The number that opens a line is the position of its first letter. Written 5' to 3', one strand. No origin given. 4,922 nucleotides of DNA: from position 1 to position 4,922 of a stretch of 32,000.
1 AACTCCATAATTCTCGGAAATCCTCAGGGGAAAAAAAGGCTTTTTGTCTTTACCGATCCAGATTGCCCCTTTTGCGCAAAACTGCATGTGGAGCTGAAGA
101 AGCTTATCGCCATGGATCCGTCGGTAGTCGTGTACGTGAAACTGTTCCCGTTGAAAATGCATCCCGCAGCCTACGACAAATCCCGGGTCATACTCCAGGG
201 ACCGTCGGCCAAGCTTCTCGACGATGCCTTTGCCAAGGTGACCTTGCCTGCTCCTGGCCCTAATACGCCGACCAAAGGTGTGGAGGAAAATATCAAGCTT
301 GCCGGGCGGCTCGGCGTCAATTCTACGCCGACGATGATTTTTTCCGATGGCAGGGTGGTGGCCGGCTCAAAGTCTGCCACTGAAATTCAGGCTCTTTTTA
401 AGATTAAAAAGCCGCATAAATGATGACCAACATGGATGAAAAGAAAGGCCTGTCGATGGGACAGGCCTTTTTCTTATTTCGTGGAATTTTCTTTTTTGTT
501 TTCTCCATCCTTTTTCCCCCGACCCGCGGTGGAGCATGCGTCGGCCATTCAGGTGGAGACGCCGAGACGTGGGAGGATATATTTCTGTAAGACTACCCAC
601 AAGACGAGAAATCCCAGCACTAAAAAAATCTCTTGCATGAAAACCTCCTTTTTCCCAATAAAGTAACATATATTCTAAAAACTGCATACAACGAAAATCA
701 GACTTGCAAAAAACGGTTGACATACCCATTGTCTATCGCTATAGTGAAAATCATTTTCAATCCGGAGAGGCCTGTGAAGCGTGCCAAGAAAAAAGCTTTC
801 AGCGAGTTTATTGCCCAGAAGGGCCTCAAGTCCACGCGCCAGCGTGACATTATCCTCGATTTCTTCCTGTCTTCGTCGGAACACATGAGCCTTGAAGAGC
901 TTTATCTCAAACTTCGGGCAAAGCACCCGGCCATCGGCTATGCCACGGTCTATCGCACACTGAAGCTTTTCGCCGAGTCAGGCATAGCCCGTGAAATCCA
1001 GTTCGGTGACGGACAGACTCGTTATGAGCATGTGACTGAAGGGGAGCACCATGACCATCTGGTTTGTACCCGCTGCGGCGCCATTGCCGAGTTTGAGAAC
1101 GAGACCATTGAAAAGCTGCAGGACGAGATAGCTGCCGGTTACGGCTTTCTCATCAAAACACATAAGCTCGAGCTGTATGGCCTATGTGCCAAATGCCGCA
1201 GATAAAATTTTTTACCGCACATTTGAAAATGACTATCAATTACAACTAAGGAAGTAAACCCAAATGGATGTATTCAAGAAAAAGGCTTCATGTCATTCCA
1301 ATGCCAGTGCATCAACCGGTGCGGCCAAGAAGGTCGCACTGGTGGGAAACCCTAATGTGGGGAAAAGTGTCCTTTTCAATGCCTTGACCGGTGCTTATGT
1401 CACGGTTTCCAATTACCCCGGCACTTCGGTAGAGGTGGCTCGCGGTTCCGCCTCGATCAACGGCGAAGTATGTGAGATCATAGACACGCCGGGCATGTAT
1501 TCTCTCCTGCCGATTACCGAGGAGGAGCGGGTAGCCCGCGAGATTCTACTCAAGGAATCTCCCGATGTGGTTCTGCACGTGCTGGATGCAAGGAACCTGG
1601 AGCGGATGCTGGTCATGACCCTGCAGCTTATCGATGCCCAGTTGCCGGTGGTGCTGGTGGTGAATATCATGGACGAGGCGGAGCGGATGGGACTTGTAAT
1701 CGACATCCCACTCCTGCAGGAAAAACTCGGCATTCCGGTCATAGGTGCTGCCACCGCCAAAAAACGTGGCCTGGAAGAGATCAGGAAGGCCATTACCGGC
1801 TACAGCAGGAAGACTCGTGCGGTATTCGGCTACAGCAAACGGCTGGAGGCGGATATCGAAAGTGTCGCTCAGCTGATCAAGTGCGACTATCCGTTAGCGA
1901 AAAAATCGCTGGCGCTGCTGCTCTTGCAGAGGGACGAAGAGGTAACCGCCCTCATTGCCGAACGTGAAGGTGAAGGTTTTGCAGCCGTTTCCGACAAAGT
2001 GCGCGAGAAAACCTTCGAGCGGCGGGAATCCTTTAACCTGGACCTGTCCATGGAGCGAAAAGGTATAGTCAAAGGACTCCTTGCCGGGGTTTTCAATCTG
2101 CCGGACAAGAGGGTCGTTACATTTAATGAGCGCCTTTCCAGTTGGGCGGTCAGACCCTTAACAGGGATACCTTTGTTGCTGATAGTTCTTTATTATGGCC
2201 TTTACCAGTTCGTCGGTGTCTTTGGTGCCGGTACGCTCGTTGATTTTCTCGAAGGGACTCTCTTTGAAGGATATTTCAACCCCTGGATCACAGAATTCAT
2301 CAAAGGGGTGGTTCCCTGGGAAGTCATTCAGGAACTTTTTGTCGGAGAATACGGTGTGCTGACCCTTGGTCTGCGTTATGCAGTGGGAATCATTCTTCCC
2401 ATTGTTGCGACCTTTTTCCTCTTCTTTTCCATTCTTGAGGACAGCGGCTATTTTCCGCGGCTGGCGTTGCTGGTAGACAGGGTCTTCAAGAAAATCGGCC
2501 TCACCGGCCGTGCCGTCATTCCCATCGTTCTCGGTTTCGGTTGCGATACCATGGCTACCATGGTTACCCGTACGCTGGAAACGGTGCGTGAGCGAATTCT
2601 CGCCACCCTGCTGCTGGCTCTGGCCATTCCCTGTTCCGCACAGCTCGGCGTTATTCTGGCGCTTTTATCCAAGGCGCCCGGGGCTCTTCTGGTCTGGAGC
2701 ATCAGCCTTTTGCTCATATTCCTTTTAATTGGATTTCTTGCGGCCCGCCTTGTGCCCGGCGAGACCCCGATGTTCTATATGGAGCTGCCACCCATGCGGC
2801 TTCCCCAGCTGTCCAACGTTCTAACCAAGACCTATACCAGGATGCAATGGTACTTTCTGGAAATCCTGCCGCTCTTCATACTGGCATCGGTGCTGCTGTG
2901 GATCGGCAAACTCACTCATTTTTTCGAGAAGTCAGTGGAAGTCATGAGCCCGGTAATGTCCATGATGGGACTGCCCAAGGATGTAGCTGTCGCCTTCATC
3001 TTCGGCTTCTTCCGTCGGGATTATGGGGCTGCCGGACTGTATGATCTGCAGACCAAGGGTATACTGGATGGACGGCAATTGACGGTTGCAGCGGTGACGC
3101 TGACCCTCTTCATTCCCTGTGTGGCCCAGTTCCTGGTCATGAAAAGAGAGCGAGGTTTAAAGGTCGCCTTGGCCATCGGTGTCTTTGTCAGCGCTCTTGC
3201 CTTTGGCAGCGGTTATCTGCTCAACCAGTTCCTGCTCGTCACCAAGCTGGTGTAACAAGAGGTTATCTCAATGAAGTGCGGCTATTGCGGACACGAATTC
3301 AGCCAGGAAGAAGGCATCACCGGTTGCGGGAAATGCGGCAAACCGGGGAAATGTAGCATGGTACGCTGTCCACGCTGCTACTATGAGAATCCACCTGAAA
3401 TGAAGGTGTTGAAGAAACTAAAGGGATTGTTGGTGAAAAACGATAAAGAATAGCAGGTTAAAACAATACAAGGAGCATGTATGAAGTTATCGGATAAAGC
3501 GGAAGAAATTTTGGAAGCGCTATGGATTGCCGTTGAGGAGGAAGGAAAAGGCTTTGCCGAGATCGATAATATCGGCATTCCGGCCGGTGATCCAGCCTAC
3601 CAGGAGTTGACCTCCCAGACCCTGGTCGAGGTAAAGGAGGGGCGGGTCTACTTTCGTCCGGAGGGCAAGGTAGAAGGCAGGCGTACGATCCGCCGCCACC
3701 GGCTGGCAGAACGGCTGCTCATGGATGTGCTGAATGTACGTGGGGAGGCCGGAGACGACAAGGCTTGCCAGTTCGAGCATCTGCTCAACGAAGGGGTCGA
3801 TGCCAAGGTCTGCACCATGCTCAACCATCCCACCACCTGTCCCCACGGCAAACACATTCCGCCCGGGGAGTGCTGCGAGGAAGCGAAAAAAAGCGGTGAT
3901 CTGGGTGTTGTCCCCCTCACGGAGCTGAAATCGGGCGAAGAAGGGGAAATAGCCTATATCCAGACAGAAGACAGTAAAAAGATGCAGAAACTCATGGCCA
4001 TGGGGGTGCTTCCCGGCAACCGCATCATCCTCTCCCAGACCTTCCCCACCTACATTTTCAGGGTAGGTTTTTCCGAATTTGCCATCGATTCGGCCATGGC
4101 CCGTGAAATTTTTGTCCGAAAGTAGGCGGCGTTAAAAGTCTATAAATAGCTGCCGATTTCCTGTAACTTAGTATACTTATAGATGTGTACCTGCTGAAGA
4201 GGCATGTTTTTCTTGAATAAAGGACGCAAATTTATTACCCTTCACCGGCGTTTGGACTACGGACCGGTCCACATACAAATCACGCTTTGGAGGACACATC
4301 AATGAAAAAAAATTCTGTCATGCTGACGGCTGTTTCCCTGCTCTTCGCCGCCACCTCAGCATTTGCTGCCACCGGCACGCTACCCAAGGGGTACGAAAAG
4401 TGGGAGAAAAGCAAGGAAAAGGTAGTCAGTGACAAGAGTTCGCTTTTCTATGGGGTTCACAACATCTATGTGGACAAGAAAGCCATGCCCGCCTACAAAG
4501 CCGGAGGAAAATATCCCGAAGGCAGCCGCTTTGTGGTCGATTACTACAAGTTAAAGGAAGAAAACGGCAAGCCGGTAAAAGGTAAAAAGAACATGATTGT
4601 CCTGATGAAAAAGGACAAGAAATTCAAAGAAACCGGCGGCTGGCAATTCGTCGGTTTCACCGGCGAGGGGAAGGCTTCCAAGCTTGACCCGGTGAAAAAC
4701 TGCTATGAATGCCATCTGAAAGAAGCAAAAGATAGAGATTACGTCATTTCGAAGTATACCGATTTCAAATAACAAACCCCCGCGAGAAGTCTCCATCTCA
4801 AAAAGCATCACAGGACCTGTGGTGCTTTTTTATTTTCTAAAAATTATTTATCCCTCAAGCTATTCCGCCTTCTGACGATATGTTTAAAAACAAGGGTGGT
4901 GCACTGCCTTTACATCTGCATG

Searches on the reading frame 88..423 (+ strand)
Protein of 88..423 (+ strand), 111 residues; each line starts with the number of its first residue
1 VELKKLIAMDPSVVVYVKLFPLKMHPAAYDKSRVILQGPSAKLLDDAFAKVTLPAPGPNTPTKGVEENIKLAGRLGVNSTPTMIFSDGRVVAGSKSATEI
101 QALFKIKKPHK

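Call 79: search_protein_families(library=pfam, proteins=[window:88-423:+], max_evalue=0.001)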
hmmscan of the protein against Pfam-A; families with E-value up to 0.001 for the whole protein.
window:88-423:+ (111 aa): 1 family
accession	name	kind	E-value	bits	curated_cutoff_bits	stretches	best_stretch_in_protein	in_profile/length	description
PF13098.12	Thioredoxin_2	-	1.2e-07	32.5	27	1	3-103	23-103/104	Thioredoxin-like domain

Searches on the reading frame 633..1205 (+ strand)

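Call 79: search_protein_families(library=pfam, proteins=[window:633-1205:+], max_evalue=0.001)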
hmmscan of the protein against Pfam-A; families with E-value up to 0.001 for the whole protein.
window:633-1205:+ (190 aa): 1 family
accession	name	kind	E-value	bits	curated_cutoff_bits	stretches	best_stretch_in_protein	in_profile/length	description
PF01475.25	FUR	-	4.2e-40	137.1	23.1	1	63-182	2-121/121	Ferric uptake regulator family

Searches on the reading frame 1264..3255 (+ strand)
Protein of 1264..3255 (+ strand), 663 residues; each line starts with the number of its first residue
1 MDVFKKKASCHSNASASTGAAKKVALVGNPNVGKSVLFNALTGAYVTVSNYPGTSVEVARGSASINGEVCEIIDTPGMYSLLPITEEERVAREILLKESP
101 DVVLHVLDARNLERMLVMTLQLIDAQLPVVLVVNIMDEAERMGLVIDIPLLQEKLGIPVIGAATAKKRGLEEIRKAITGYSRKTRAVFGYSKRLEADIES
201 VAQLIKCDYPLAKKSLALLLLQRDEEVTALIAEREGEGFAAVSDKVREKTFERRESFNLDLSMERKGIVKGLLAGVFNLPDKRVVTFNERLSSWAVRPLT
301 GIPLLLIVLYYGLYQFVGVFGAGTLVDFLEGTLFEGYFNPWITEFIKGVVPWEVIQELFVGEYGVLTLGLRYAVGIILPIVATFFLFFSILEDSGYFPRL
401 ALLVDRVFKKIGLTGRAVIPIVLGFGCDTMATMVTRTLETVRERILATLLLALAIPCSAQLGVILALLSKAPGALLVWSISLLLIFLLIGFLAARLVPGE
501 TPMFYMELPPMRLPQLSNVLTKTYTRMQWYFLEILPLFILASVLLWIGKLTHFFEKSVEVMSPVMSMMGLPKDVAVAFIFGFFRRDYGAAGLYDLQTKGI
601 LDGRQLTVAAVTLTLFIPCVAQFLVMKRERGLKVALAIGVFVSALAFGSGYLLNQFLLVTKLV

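Call 3: search_protein_families(library=pfam, proteins=[window:1264-3255:+], max_evalue=1)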
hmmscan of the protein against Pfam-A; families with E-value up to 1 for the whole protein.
window:1264-3255:+ (663 aa): 15 families
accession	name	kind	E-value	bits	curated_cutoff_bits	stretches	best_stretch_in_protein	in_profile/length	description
PF02421.24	FeoB_N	-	1e-57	194.5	27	1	23-177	2-156/156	Ferrous iron transport protein B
PF07670.19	Gate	-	1.5e-35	122.3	29.6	2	377-469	4-102/104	Nucleoside recognition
PF01926.29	MMR_HSR1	-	1.7e-22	80.1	21.9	1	23-134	1-112/113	50S ribosome-binding GTPase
PF07664.17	FeoB_C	-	1.8e-11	44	26.6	1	477-526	3-54/54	Ferrous iron transport protein B C terminus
PF04548.22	AIG1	-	1.9e-07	31.1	27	1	23-121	2-105/212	AIG1 family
PF17910.6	FeoB_Cyto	-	1.8e-06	28.7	23.4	1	190-276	1-88/90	FeoB cytosolic helical domain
PF03193.22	RsgA_GTPase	-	2.4e-05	24.7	30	2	21-80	106-170/174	RsgA GTPase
PF00350.29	Dynamin_N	-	0.0033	17.9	27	0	66-111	99-140/168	Dynamin family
PF09439.16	SRPRB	-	0.012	15.5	25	1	22-81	4-59/178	Signal recognition particle receptor beta subunit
PF13401.12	AAA_22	-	0.016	15.9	27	1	24-143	8-97/130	AAA domain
PF03308.22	MeaB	-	0.032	13.7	23.1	1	13-44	25-56/273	Methylmalonyl Co-A mutase-associated GTPase MeaB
PF00005.33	ABC_tran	-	0.11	13.5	25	1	13-46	3-36/137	ABC transporter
PF00071.28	Ras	-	0.22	11.5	21.6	1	23-78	1-58/162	Ras family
PF08477.19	Roc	-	0.23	12.2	27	1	23-62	1-40/119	Ras of Complex, Roc, domain of DAPkinase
PF03029.23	ATP_bind_1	-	0.25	11.5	27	1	70-182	93-212/240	Conserved hypothetical ATP binding protein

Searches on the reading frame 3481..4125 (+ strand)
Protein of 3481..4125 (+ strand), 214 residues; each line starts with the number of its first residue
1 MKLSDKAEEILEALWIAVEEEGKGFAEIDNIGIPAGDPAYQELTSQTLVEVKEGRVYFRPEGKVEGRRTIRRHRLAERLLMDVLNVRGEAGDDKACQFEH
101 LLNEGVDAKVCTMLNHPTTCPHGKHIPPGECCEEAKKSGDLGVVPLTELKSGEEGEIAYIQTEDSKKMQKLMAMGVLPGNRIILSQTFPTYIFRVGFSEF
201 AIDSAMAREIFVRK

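Call 3: search_protein_families(library=pfam, proteins=[window:3481-4125:+], max_evalue=1)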
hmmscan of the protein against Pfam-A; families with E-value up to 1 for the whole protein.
window:3481-4125:+ (214 aa): 2 families
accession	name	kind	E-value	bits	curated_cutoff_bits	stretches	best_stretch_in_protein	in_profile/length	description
PF02742.21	Fe_dep_repr_C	-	4.3e-22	78.3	27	1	60-127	2-69/70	Iron dependent repressor, metal binding and dimerisation domain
PF04023.20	FeoA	-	7.9e-15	55.1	23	1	144-213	1-73/74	FeoA domain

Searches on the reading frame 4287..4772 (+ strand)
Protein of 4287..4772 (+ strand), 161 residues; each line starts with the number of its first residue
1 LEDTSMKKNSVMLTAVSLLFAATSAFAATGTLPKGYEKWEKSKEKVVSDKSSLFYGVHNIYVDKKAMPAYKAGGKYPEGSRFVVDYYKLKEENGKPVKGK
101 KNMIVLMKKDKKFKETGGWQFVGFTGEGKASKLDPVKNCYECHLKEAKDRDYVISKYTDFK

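Call 3: search_protein_families(library=pfam, proteins=[window:4287-4772:+], max_evalue=1)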
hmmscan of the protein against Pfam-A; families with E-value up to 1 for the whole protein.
window:4287-4772:+ (161 aa): 2 families
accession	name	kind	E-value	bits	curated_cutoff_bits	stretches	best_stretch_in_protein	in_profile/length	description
PF16694.10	Cytochrome_P460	-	1.6e-35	122.7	27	1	33-154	1-124/125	Cytochrome P460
PF13962.11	PGG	-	0.013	15.7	24.1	1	7-46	5-45/116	Domain of unknown function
